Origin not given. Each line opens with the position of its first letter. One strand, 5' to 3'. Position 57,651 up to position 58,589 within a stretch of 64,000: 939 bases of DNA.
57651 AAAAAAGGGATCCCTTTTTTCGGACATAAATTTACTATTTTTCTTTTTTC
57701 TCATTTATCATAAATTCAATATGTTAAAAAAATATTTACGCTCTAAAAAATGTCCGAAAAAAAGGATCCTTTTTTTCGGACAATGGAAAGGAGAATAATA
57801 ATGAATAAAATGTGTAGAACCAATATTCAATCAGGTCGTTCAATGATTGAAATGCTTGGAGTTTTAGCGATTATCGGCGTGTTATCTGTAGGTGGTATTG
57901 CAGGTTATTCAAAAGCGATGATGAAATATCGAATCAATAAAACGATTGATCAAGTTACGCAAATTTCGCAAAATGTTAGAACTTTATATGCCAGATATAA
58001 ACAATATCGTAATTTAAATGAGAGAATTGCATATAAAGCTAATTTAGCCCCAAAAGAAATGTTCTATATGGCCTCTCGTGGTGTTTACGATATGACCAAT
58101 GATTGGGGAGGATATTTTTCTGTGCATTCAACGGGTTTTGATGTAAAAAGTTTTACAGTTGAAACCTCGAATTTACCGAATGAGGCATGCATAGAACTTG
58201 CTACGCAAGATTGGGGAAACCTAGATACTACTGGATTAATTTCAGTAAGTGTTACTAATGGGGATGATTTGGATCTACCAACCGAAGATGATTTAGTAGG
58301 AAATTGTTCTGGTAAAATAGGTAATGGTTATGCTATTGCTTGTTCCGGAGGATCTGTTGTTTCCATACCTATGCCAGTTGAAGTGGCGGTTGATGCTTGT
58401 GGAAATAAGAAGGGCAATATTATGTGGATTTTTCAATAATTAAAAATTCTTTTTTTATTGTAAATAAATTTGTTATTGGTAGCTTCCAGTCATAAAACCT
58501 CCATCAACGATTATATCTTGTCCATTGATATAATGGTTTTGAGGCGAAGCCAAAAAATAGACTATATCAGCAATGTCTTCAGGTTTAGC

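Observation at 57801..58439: Orphan type IV pilin-like gene with an atypical +1 Arg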

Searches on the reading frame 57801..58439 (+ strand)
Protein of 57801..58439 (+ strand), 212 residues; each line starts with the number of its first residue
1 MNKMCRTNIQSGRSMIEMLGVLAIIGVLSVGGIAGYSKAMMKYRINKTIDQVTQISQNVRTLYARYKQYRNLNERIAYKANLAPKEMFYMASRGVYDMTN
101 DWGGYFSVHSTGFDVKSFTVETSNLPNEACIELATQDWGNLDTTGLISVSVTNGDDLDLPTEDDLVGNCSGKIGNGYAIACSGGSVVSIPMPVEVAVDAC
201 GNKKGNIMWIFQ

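Call 3: search_protein_families(library=pfam, proteins=[window:57801-58439:+], max_evalue=10)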
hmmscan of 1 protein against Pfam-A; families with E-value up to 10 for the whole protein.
window:57801-58439:+ (212 aa): 4 families
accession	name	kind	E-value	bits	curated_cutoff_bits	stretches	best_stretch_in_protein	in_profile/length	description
PF08805.16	PilS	-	1.3e-11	45.1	22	1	43-158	2-111/138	PilS N terminal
PF05307.16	Bundlin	-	1.6e-08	35.3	22.3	1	44-141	8-105/151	Bundlin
PF07963.17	N_methyl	-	0.019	15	21.2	1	11-31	5-25/27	Prokaryotic N-terminal methylation motif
PF22502.1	SEN2-like_N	-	0.14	12.8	26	1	70-102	24-57/69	tRNA-intron endonuclease SEN2-like, N-terminal domain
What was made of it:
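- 57909..58439 (+): The rest of helix alpha-1 and the variable globular head, ending with the stop codon. Cys codons are at 58188, 58305, 58341 and 58398 (C130, C169, C181, C200). Call 3 (PilS_N at residues 43-158, Bundlin at 44-141).
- On Type IVb pilins (bundlin/TcpA/CofA/PilS class): PF08805 scores 45.1 bits and PF05307 35.3 bits, both above their gathering scores (call 3).
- Pfam PilS_N scores 45.1 bits (cut-off 22) and Bundlin 35.3 bits (cut-off 22.3) (call 3).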

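Call 4: search_protein_families(library=ncbifam, proteins=[window:57801-58439:+], max_evalue=10)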
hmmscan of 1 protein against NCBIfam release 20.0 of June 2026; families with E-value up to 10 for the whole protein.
window:57801-58439:+ (212 aa): 6 families
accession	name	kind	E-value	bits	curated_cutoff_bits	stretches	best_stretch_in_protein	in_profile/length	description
NF007800.0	PRK10506.1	equivalog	0.00089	19.1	158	1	8-61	6-59/163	prepilin peptidase-dependent protein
NF033928.1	alph_xenorhab_A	subfamily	0.0042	16.4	125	1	21-76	216-271/339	alpha-xenorhabdolysin family binary toxin subunit A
TIGR02532.1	IV_pilin_GFxxxE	domain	0.007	16.2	16.3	1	14-32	5-23/24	prepilin-type N-terminal cleavage/methylation domain-containing protein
NF007862.0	PRK10574.1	equivalog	0.034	14.3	138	1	9-47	3-41/145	prepilin peptidase-dependent pilin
NF011542.0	PRK14975.2-2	equivalog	0.12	10.5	1061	1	41-70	627-656/802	bifunctional 3'-5' exonuclease/DNA polymerase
NF041775.1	typeIV_PilA_Myxo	equivalog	0.27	11.2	400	1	11-81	11-81/214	type IV pilin protein PilA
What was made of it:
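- On Type IV pilin / class III (prepilin) signal peptide: Both are near misses at the correct position (calls 3, 4).
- The N_methyl models miss their thresholds (calls 3, 4). It has a class III signal, a short leader of 12 aa (type IVa/T2SS-like in length) and a weak match to the E. coli PpdD-type model (call 4: 19 bits against a cut-off of 158). The N_methyl HMMs fall below threshold (calls 3, 4).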

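Call 6: find_homologous_proteins(query=window:57801-58439:+, max_evalue=0.001)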
Query window:57801-58439:+ (212 aa): 7967 proteins with E <= 0.001 among 8000 candidates; the best 120 are listed.
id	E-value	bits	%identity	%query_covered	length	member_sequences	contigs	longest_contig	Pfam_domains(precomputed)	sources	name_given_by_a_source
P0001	4.0e-133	460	97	100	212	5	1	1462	PF05307.17,PF08805.17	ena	-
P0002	2.0e-85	304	71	100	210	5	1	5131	PF05307.17,PF08805.17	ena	-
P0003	6.0e-82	292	69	100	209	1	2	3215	PF05307.17,PF08805.17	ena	-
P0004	2.2e-80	287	66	100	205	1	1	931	PF05307.17,PF08805.17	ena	-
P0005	5.9e-80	286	67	100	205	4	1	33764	PF05307.17,PF08805.17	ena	-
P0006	1.0e-79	285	67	100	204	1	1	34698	PF05307.17,PF08805.17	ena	-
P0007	2.2e-79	284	66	100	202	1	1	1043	PF05307.17,PF08805.17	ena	-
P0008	1.5e-76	275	65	100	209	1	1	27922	PF05307.17,PF08805.17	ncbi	-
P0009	2.7e-75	271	67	94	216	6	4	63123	PF05307.17,PF08805.17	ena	-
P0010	2.9e-75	271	65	100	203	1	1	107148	PF08805.17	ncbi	-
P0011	1.4e-74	268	65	96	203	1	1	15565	PF05307.17,PF08805.17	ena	-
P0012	4.5e-74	267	66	100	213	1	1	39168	PF05307.17,PF08805.17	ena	-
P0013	1.2e-73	265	66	96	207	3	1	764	PF05307.17,PF08805.17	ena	-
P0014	7.8e-73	263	64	100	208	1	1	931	PF05307.17,PF08805.17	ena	-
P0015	9.1e-73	262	65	100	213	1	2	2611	PF05307.17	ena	-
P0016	2.9e-72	261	64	96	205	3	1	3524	PF05307.17,PF08805.17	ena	-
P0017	3.9e-72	260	64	100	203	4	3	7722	PF05307.17,PF08805.17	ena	-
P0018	1.1e-70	256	61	100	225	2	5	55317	PF05307.17,PF08805.17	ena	-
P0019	1.8e-70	255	61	100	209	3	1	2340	PF05307.17,PF08805.17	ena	-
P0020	1.4e-68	249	61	100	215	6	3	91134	PF05307.17,PF08805.17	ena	-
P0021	2.3e-68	248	59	96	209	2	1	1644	PF05307.17,PF08805.17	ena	-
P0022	6.1e-68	247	59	100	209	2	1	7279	PF05307.17,PF08805.17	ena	-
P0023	2.8e-67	245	62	100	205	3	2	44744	PF05307.17,PF08805.17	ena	-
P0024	3.0e-67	244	57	100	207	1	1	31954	PF05307.17,PF08805.17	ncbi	-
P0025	4.4e-67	244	60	95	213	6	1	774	PF05307.17,PF08805.17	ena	-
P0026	5.3e-67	244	61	100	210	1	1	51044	PF05307.17,PF08805.17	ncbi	-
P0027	7.7e-67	243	63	98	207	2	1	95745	PF05307.17,PF08805.17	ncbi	-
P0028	1.1e-66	243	62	100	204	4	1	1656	PF05307.17,PF08805.17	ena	-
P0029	3.3e-66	241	58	100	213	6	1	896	PF08805.17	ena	-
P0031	9.2e-66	240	60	94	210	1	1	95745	PF05307.17,PF08805.17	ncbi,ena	-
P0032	1.5e-65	239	59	97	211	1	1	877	PF05307.17,PF08805.17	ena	-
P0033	1.5e-64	236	59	92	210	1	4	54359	PF05307.17,PF08805.17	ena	-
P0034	1.7e-63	232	57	99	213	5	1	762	PF05307.17,PF08805.17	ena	-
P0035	8.2e-63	230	59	93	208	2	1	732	PF05307.17,PF08805.17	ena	-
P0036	3.6e-62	228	58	94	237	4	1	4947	PF05307.17,PF08805.17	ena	-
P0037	3.7e-62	228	58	94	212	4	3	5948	PF05307.17,PF08805.17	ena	-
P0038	9.2e-62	227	58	98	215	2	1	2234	PF05307.17,PF08805.17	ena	-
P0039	1.2e-61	226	58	94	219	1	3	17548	PF05307.17,PF08805.17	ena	-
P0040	1.4e-61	226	61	94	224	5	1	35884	PF05307.17,PF08805.17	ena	-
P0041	3.2e-61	225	59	93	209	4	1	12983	PF05307.17,PF08805.17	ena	-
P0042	5.8e-61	224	57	95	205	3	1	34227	PF05307.17,PF08805.17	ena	-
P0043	1.0e-60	223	59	95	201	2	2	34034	PF05307.17,PF08805.17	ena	-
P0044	1.9e-60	222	56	94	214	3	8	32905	PF05307.17,PF08805.17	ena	-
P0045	2.1e-60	222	57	99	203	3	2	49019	PF05307.17,PF08805.17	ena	-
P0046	8.0e-60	220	55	100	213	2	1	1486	PF05307.17,PF08805.17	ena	-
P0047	8.0e-60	220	59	92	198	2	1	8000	PF05307.17,PF08805.17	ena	-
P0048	9.5e-60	220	54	100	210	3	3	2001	PF05307.17,PF08805.17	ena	-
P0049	9.9e-60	220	60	91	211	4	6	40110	PF05307.17,PF08805.17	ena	-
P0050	1.7e-59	219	54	100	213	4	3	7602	PF05307.17,PF08805.17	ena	-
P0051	9.2e-59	217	55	100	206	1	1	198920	PF05307.17,PF08805.17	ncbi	-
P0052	2.1e-58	216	55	96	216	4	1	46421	PF05307.17,PF08805.17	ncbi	-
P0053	2.3e-58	215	54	96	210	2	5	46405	PF05307.17,PF08805.17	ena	-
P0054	2.6e-58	215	57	91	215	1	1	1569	PF05307.17,PF08805.17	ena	-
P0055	1.2e-57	213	57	99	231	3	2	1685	PF05307.17,PF08805.17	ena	-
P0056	1.3e-57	213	57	95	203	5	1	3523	PF05307.17,PF08805.17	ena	-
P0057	3.3e-57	212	57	93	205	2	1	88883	PF05307.17,PF08805.17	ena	-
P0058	3.3e-57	212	57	94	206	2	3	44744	PF05307.17,PF08805.17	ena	-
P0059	3.4e-57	212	55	96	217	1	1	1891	PF05307.17,PF08805.17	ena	-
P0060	3.6e-56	208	56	96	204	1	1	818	PF05307.17,PF08805.17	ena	-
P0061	2.0e-55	206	54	100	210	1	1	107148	PF05307.17,PF08805.17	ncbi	-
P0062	1.4e-54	203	53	100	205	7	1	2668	PF05307.17,PF08805.17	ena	-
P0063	1.6e-54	203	53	94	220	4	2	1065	PF08805.17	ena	-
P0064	2.1e-54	202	57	94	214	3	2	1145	PF05307.17,PF08805.17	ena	-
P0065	2.5e-54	202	55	93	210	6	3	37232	PF05307.17,PF08805.17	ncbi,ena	-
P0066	1.0e-53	200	52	97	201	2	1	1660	PF05307.17,PF08805.17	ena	-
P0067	1.2e-53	200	57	93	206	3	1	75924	PF05307.17,PF08805.17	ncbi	-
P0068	3.8e-53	198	51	96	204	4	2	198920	PF05307.17,PF08805.17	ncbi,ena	-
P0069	8.5e-53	197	53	94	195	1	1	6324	PF05307.17,PF08805.17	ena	-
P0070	9.7e-52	194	56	86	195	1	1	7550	PF05307.17,PF08805.17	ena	-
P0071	1.8e-51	193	50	97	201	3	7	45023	PF05307.17,PF08805.17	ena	-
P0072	1.2e-50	190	54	93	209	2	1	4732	PF05307.17,PF08805.17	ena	-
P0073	9.9e-49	184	51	94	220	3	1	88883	PF05307.17,PF08805.17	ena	-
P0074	1.2e-48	184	49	98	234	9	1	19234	PF05307.17,PF08805.17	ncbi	-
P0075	3.0e-48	182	50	97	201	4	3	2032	PF05307.17,PF08805.17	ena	-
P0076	1.2e-47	180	50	93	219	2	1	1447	PF05307.17,PF08805.17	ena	-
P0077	4.5e-47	179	70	62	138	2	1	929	PF05307.17,PF08805.17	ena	-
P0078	5.1e-47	178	49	98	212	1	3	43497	PF05307.17,PF08805.17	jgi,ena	-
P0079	5.2e-47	178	50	90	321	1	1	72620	PF05307.17,PF08805.17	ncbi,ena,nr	ncbi:MAG: hypothetical protein J6N49_04855 [Alphaproteobacteria bacterium]|nr:hypothetical protein [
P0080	9.8e-47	177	49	93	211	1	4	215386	PF05307.17,PF08805.17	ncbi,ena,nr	ncbi:MAG: hypothetical protein J6N49_01990 [Alphaproteobacteria bacterium]|nr:hypothetical protein [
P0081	1.9e-46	177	48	93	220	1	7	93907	PF05307.17,PF08805.17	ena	-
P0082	3.5e-46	176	48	91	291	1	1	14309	PF05307.17,PF08805.17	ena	-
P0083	4.2e-46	175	46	98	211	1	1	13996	PF05307.17,PF08805.17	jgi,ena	-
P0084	5.3e-46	175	49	91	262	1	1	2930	PF05307.17,PF08805.17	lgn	-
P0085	7.5e-46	175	46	94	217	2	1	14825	PF05307.17,PF08805.17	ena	-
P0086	7.7e-46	175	51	90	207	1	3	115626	PF05307.17,PF08805.17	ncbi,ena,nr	ncbi:MAG: hypothetical protein J6N49_06605 [Alphaproteobacteria bacterium]|nr:hypothetical protein [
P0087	7.8e-46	174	51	90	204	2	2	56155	PF05307.17,PF08805.17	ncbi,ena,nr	ncbi:MAG: hypothetical protein IJ852_02325 [Alphaproteobacteria bacterium]|nr:hypothetical protein [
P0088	1.2e-45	174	49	91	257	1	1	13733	PF05307.17,PF08805.17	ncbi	-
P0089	1.5e-45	174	50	93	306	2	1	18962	PF05307.17,PF08805.17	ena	-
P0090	4.3e-45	172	48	98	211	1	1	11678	PF05307.17,PF08805.17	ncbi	ncbi:MAG: type 4 pilus major pilin [Alphaproteobacteria bacterium]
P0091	5.9e-45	172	45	98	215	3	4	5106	PF05307.17,PF08805.17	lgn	-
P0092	6.3e-45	172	47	97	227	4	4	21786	PF05307.17,PF08805.17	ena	-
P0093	1.7e-44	170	50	97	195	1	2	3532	PF05307.17,PF08805.17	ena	-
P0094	2.2e-44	170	45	97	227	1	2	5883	PF05307.17,PF08805.17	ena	-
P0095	3.0e-44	169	47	95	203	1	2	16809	PF05307.17,PF08805.17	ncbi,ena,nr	ncbi:MAG: hypothetical protein IJ852_03070 [Alphaproteobacteria bacterium]|nr:hypothetical protein [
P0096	3.0e-44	169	49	90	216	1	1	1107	PF05307.17,PF08805.17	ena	-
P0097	3.2e-44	169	47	99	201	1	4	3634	PF05307.17,PF08805.17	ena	-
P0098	3.5e-44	169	48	92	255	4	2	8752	PF05307.17,PF08805.17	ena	-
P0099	4.2e-44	169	47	96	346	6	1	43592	PF05307.17,PF08805.17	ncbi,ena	-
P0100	5.0e-44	169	50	92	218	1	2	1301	PF05307.17,PF08805.17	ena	-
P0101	7.6e-44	168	46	93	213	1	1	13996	PF05307.17,PF08805.17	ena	-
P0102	8.1e-44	168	59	68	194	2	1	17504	PF05307.17,PF08805.17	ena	-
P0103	8.7e-44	168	46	96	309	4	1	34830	PF05307.17,PF08805.17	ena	-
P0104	1.1e-43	168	46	97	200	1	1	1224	PF05307.17,PF08805.17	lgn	-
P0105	1.1e-43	167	47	93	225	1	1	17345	PF05307.17,PF08805.17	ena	-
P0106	1.3e-43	167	51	95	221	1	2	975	PF05307.17,PF08805.17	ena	-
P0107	1.5e-43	167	49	97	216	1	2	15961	PF05307.17,PF08805.17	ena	-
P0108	2.1e-43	167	48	93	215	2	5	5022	PF05307.17,PF08805.17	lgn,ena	-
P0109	2.3e-43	166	45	95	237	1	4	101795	PF05307.17,PF08805.17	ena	-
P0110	2.9e-43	166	48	95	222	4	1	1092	PF05307.17,PF08805.17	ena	-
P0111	3.3e-43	166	48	95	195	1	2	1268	PF05307.17,PF08805.17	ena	-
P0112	3.7e-43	166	48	95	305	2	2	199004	PF05307.17,PF08805.17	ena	-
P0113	3.9e-43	166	47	93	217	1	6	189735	PF05307.17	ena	-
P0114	3.9e-43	166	47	92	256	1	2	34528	PF05307.17,PF08805.17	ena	-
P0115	4.2e-43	166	47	95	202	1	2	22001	PF05307.17,PF08805.17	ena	-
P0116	4.6e-43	165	49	93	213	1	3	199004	PF05307.17,PF08805.17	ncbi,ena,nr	ncbi:MAG: hypothetical protein J6N49_01435 [Alphaproteobacteria bacterium]|nr:hypothetical protein [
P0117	5.3e-43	165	49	95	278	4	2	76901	PF05307.17,PF08805.17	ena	-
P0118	1.1e-42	164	48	97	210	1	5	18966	PF05307.17,PF08805.17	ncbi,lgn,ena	-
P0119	1.2e-42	164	49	95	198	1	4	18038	PF05307.17,PF08805.17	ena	-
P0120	1.6e-42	164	49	90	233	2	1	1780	PF05307.17,PF08805.17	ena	-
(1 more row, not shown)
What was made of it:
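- Checked: At least 7967 database proteins are homologous (call 6), and the motif is invariant among them.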

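Call 7: find_encoding_contigs(protein=window:57801-58439:+, flank=10000)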
Protein window:57801-58439:+ (212 aa): no gene with exactly this product is on record in the collection.

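Call 20: find_related_loci(query=A1, collection=genome_contigs, flank=10000)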
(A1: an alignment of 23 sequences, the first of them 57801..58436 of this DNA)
Query A1 (212 aa) in genome_contigs; peptide patterns used: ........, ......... (x = any residue, [..] = any of these).
593 stretches matched a pattern (row limit reached: there are more); 575 encode a relative of the query (tblastn E <= 1e-3); the best 80 are kept; 80 distinct loci.
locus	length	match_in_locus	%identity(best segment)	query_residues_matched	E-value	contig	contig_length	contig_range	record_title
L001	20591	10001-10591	49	4-200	2e-53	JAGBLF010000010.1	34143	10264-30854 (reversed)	MAG: Alphaproteobacteria bacterium isolate RGIG9217 Water_deer_Rumen-1__c183627, whole genome shotgun sequence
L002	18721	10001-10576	50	3-200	2e-52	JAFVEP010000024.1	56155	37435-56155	MAG: Alphaproteobacteria bacterium isolate RGIG5100 Roe_deer_Rumen.Co__c378781, whole genome shotgun sequence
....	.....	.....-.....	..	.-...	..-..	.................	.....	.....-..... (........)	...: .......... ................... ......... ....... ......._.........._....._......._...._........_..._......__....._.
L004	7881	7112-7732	45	2-211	4e-47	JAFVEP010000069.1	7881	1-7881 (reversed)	MAG: Alphaproteobacteria bacterium isolate RGIG5100 Roe_deer_Rumen.Co__c1306387, whole genome shotgun sequence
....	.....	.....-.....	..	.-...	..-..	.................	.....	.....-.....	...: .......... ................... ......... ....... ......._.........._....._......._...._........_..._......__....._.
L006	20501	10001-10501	51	5-169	2e-44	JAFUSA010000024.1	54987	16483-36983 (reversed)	MAG: Alphaproteobacteria bacterium isolate RGIG4773 Roe_deer_Reticulum-2__c1885, whole genome shotgun sequence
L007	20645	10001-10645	42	10-211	5e-44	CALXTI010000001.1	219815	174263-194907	MAG: uncultured Alphaproteobacteria bacterium isolate BRZ_LA__bin12 genome assembly, contig: BRZ_LA__NODE_8_length_21981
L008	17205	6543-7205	42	10-211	5e-44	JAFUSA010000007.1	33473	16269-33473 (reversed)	MAG: Alphaproteobacteria bacterium isolate RGIG4773 Roe_deer_Reticulum-2__c548, whole genome shotgun sequence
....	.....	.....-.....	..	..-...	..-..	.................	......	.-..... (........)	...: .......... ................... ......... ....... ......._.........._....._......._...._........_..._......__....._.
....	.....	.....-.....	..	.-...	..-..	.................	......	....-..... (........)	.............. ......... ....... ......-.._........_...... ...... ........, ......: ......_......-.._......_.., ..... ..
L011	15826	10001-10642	42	10-200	1e-42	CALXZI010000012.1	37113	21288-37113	MAG: uncultured Alphaproteobacteria bacterium isolate BRZ_RN__bin68 genome assembly, contig: BRZ_RN__NODE_1182_length_37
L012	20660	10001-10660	43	8-206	2e-42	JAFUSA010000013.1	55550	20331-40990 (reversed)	MAG: Alphaproteobacteria bacterium isolate RGIG4773 Roe_deer_Reticulum-2__c1062, whole genome shotgun sequence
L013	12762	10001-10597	45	10-212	8e-42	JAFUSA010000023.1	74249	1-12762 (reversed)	MAG: Alphaproteobacteria bacterium isolate RGIG4773 Roe_deer_Reticulum-2__c1853, whole genome shotgun sequence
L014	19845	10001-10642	42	10-200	6e-42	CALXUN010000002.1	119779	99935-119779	MAG: uncultured Alphaproteobacteria bacterium isolate BRZ_FB__bin86 genome assembly, contig: BRZ_FB__NODE_169_length_119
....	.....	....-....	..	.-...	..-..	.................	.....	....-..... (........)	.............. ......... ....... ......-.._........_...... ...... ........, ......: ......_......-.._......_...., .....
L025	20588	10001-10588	41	8-199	9e-40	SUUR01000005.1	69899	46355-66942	MAG: Alphaproteobacteria bacterium isolate SIG51 NODE_9497_length_69899_cov_3.835622, whole genome shotgun sequence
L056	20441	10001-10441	44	8-154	3e-35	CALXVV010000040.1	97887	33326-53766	MAG: uncultured Alphaproteobacteria bacterium isolate E04__bin378 genome assembly, contig: E04__k127_2986412, whole geno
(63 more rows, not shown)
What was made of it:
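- The family is confined to this clade (call 20).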

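Call 25: search_protein_families(library=pfam, proteins=[L056:1513-2241:+, L056:2204-3829:+, L056:3852-5129:+, L056:5056-6441:+, L056:6448-8127:+, L056:8094-9269:+, L056:9271-9867:+, L056:9968-10585:+, L056:10692-11684:+, L056:12115-12639:-], max_evalue=0.01)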
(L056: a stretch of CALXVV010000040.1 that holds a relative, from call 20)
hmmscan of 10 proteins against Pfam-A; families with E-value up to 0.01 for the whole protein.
L056:1513-2241:+ (242 aa): 1 family
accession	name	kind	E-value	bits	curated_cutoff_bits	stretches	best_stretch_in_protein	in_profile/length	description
PF10671.14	TcpQ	-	5.3e-16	58.9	27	1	157-233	2-78/80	Toxin co-regulated pilus biosynthesis protein Q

L056:2204-3829:+ (541 aa): 1 family
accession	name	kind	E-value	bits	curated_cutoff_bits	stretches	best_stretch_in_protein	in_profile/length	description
PF00263.26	Secretin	-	1.3e-15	57.9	27.5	1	355-528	1-168/169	Bacterial type II and III secretion system protein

L056:3852-5129:+ (425 aa): 1 family
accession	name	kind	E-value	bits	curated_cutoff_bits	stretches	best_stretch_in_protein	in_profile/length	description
PF06864.17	PAP_PilO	-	3.2e-12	46.4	26.7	1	34-424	3-419/419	Pilin accessory protein (PilO)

L056:5056-6441:+ (461 aa): 0 families

L056:6448-8127:+ (559 aa): 5 families
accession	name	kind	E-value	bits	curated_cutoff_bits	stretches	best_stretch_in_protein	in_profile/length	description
PF00437.27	T2SSE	-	5.1e-65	220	24.9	1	141-548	8-370/370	Type II/IV secretion system protein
PF13173.12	AAA_14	-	0.00064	20.2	27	0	295-335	6-44/129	AAA domain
PF25199.1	nSTAND_NTPase5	-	0.0023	18.2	34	1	293-329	43-79/145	Novel STAND NTPase 5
PF03266.21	NTPase_1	-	0.0038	17.5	23.9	0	295-324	3-31/168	NTPase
PF00265.24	TK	-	0.0097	16.2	20.6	0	293-381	3-90/176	Thymidine kinase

L056:8094-9269:+ (391 aa): 1 family
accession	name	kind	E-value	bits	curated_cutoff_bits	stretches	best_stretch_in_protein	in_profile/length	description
PF00482.28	T2SSF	-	4.2e-25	88.6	25.2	2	256-375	1-121/125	Type II secretion system (T2SS), protein F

L056:9271-9867:+ (198 aa): 2 families
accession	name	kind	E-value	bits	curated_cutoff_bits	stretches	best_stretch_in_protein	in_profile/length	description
PF08805.16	PilS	-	2.9e-05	24.6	22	1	50-194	4-135/138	PilS N terminal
PF05307.16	Bundlin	-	3e-05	24.7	22.3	1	51-148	10-106/151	Bundlin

L056:9968-10585:+ (205 aa): 2 families
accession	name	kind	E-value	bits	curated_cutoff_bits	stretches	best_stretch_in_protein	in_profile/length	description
PF08805.16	PilS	-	1.7e-17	64.2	22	1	48-168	3-117/138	PilS N terminal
PF05307.16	Bundlin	-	1.7e-11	45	22.3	1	47-198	7-140/151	Bundlin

L056:10692-11684:+ (330 aa): 2 families
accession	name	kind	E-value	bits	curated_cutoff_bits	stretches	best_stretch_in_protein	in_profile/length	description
PF00437.27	T2SSE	-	4.6e-32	111.5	24.9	1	96-273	118-278/370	Type II/IV secretion system protein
PF13191.12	AAA_16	-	0.0018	19.2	32.6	1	108-227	11-136/167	AAA ATPase domain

L056:12115-12639:- (174 aa): 5 families
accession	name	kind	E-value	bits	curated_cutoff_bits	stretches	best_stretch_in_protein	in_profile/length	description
PF08534.16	Redoxin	-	1.7e-16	60.8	26.6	1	38-158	11-139/148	Redoxin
PF00578.27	AhpC-TSA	-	1.8e-15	57.4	26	1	32-145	4-119/124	AhpC/TSA family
PF13905.12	Thioredoxin_8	-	4.7e-10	40.1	27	1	53-146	1-93/94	Thioredoxin-like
PF13098.12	Thioredoxin_2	-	2e-05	25.3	27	1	52-156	4-96/104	Thioredoxin-like domain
PF00085.26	Thioredoxin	-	0.00056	20.3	23.5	0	54-96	19-60/103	Thioredoxin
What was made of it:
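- Closest known: TcpA. Same: A TcpQ-like lipoprotein lies next to the secretin in the related operon (call 25).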
